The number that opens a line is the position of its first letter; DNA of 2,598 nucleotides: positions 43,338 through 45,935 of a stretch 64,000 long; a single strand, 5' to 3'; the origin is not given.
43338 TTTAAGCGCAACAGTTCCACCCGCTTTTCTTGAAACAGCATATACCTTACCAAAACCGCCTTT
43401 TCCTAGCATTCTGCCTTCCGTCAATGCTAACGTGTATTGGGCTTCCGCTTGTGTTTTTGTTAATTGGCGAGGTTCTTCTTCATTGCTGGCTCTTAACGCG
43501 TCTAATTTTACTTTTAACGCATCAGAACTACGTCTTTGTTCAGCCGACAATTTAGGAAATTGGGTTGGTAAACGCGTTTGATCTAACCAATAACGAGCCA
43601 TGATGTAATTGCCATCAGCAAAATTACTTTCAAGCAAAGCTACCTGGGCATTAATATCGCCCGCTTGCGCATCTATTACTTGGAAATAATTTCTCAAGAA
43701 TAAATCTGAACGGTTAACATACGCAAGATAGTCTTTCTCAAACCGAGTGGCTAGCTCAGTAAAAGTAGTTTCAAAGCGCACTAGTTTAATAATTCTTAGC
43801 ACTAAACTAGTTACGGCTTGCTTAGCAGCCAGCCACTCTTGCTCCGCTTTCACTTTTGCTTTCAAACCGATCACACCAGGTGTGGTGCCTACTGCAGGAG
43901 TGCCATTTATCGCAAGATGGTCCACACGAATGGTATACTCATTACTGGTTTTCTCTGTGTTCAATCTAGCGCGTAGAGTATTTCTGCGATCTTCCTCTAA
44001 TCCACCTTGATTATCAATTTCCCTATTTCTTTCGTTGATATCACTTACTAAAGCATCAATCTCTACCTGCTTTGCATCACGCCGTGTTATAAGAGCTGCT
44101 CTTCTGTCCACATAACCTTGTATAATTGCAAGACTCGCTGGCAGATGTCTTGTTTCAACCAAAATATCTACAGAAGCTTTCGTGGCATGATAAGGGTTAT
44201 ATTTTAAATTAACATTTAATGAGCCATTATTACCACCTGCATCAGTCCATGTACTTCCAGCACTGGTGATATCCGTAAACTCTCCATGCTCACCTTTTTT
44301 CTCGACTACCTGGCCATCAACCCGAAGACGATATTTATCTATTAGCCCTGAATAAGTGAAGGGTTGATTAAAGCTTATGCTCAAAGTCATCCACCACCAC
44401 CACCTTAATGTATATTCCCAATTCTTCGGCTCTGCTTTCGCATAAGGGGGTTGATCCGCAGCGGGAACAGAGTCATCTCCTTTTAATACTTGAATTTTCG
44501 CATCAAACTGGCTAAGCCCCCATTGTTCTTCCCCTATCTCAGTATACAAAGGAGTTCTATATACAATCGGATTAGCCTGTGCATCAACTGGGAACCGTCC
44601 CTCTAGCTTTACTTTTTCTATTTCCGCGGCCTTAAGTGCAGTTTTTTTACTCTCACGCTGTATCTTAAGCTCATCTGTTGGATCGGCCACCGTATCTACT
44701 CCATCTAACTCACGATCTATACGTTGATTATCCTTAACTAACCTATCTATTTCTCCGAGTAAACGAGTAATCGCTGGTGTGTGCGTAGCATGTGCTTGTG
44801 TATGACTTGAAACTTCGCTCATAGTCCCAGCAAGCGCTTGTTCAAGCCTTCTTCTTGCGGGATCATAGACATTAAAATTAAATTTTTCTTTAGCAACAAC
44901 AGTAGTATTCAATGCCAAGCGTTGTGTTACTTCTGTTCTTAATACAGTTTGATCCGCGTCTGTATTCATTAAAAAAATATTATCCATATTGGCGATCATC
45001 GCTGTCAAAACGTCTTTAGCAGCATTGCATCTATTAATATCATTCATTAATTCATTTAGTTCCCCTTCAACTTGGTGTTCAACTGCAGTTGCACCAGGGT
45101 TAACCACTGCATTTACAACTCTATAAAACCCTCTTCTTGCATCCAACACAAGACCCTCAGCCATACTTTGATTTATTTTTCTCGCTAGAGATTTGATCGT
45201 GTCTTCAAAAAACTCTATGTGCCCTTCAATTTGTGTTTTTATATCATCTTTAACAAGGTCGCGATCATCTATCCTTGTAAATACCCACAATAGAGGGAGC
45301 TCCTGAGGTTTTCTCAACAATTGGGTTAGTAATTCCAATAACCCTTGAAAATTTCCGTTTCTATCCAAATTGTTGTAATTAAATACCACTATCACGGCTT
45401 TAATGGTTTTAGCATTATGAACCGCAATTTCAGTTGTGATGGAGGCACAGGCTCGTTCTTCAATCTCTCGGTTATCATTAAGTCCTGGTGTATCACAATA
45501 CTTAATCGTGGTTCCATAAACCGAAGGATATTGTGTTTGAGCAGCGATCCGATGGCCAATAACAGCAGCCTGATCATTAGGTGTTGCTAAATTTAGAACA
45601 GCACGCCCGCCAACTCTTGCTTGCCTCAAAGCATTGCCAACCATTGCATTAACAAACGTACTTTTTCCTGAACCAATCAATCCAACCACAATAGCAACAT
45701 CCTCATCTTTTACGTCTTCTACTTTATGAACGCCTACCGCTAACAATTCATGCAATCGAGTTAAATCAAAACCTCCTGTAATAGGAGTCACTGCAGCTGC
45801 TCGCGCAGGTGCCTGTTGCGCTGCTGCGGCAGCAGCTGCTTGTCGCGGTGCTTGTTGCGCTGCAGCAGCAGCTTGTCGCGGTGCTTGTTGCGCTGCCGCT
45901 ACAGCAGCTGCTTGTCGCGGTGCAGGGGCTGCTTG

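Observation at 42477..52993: Tandem array of three giant paralogs with GTPase, coiled-coil and eukaryotic-like Ser/Thr kinase domains (ROCO-like logic with a different G-domain)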

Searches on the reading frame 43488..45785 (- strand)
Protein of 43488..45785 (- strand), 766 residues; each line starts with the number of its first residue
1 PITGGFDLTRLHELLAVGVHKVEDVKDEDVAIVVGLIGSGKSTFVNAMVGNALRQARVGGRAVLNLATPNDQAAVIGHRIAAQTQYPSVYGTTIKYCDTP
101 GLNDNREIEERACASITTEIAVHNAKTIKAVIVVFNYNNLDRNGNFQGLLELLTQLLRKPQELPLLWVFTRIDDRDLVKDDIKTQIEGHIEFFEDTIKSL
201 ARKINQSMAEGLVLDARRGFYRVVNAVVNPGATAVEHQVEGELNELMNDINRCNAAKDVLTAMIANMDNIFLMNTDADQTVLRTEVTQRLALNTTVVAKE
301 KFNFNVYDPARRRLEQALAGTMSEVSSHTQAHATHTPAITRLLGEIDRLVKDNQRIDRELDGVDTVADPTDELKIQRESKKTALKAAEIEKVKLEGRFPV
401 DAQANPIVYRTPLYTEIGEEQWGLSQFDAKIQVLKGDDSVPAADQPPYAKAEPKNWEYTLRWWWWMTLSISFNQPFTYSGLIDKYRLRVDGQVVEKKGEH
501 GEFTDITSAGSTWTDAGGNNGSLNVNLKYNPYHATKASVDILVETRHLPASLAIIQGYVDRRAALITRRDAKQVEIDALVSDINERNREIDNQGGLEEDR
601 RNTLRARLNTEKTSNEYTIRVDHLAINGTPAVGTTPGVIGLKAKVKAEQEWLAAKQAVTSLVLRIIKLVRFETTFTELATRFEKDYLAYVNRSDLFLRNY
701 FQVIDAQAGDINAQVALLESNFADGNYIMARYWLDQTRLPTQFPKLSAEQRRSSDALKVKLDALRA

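Call 12: find_related_loci(query=A2, collection=genome_contigs, flank=10000)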
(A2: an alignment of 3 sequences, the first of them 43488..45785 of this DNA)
Query A2 (766 aa) in genome_contigs; peptide patterns used: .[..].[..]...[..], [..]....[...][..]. (x = any residue, [..] = any of these).
598 stretches matched a pattern, but none encodes a relative of the query by tblastn (E <= 1e-3).

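Call 19: search_protein_representatives(alignment_id=A2)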
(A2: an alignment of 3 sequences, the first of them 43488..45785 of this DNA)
Query: 3 sequences, 770 profile positions. Proteins with E-value up to 0.001 (for the whole library): 1785; up to 1e-10: 555; up to 1e-30: 21. The best 150 are listed.
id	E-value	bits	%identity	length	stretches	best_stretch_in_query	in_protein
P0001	0.0e+00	1458.4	-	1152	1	2-770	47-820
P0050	0.0e+00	1108.3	-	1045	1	1-725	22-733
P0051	2.3e-46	175.1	-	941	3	16-194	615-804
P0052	1.2e-44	169.4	-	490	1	7-384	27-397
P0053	2.2e-41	158.6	-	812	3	12-188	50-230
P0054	1.9e-39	152.2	-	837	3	4-207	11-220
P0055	2.0e-39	152.2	-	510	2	6-188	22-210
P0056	2.4e-35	138.7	-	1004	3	6-202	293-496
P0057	4.8e-35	137.7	-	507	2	4-189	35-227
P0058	6.8e-35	137.2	-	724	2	3-206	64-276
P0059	3.9e-33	131.3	-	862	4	8-204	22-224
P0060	1.7e-32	129.2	-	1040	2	2-383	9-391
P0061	2.0e-32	129.0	-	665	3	9-197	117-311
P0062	2.3e-32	128.8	-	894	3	3-205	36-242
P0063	5.8e-32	127.5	-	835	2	3-205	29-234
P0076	3.1e-29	118.5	-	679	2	29-363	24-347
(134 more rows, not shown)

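Call 25: search_protein_families(library=pfam, alignment_id=A3, max_evalue=0.001)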
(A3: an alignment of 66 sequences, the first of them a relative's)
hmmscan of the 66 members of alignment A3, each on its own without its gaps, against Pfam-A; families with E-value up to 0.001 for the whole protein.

A. member 1, P0051 (941 aa): 10 families
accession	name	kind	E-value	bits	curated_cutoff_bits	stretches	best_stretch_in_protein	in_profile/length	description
PF01926.29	MMR_HSR1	-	1.7e-09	38.3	21.9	1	26-169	2-112/113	50S ribosome-binding GTPase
PF03193.22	RsgA_GTPase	-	1.4e-07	32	30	0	617-650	95-128/174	RsgA GTPase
PF13401.12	AAA_22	-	4.1e-07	30.8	27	0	22-59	4-33/130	AAA domain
PF13555.12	AAA_29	-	5.1e-07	29.8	27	0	628-645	23-39/61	P-loop containing region of AAA domain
PF13191.12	AAA_16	-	1.5e-06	29.3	32.6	0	617-655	14-51/167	AAA ATPase domain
PF20720.3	nSTAND3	-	1.5e-05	25.1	27.2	0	21-51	15-45/155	Novel STAND NTPase 3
PF16575.11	CLP1_P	-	4.7e-05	23.7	26.6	0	30-54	1-25/188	mRNA cleavage and polyadenylation factor CLP1 P-loop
PF12846.13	AAA_10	-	0.00033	20.2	27.5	0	14-62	10-59/362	AAA-like domain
PF25199.1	nSTAND_NTPase5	-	0.00081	19.7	34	0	9-40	27-58/145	Novel STAND NTPase 5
PF05673.19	DUF815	-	0.00099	18.8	23.8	0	612-651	38-76/249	Protein of unknown function (DUF815)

B. families by the number of members that match (of 66 scanned): 49 families (the first 25 are shown)
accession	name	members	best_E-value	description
PF01926.29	MMR_HSR1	53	1.6e-09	50S ribosome-binding GTPase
PF03193.22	RsgA_GTPase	28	1.4e-07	RsgA GTPase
PF13401.12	AAA_22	23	4.1e-07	AAA domain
PF04564.21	U-box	19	9.9e-16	U-box domain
PF11789.14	zf-Nse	16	1.6e-09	Zinc-finger of the MIZ type in Nse subunit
PF00350.29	Dynamin_N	15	9.2e-07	Dynamin family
PF04548.22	AIG1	12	1.2e-08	AIG1 family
PF00005.33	ABC_tran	12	3.7e-05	ABC transporter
PF13445.12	zf-RING_UBOX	11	3.1e-07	RING-type zinc-finger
PF13555.12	AAA_29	8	5.1e-07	P-loop containing region of AAA domain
PF13923.12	zf-C3HC4_2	8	1e-06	Zinc finger, C3HC4 type (RING finger)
PF12678.13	zf-rbx1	6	2.4e-06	RING-H2 zinc finger domain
PF20720.3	nSTAND3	6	1.5e-05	Novel STAND NTPase 3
PF00097.31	zf-C3HC4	6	0.00011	Zinc finger, C3HC4 type (RING finger)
PF13476.12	AAA_23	5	1.5e-05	AAA domain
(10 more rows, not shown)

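Call 26: list_cluster_members(proteins=[P0051, P0052, P0053, P0054, P0056, P0058, P0059, P0060, P0062, P0063])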
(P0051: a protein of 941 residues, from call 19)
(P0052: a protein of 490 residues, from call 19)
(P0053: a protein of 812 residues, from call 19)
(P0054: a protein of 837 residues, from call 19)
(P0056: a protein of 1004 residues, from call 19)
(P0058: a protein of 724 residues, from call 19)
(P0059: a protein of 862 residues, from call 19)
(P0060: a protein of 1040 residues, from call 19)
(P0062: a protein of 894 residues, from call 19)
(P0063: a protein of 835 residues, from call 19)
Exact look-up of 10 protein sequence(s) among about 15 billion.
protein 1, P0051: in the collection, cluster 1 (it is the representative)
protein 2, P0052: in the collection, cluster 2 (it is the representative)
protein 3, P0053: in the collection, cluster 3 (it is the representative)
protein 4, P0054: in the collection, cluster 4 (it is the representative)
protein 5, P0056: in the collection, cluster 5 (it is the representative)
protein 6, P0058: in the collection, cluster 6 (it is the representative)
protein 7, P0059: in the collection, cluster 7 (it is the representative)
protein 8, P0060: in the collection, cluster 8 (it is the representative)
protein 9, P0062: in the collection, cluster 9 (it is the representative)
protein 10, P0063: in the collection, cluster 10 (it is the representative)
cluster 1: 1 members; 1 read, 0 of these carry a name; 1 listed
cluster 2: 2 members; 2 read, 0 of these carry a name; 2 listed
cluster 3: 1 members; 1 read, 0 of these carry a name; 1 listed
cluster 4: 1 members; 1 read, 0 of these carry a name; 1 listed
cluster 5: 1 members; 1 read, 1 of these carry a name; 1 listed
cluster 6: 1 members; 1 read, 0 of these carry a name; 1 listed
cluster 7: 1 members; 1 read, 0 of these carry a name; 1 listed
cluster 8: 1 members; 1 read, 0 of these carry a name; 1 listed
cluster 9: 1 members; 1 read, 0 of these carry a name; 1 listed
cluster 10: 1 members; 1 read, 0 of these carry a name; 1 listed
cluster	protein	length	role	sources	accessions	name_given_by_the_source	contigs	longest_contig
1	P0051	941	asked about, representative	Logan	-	-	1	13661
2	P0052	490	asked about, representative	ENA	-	-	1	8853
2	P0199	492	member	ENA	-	-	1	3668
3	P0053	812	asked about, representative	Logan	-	-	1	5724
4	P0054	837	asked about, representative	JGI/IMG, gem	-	-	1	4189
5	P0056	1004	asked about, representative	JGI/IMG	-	energy-coupling factor transporter ATP-binding protein EcfA2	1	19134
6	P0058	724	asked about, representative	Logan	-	-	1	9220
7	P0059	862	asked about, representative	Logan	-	-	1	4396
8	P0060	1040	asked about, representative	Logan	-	-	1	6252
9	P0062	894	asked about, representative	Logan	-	-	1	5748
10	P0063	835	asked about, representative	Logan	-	-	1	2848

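Call 38: find_encoding_contigs(protein=P0076, flank=8000, max_places=3)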
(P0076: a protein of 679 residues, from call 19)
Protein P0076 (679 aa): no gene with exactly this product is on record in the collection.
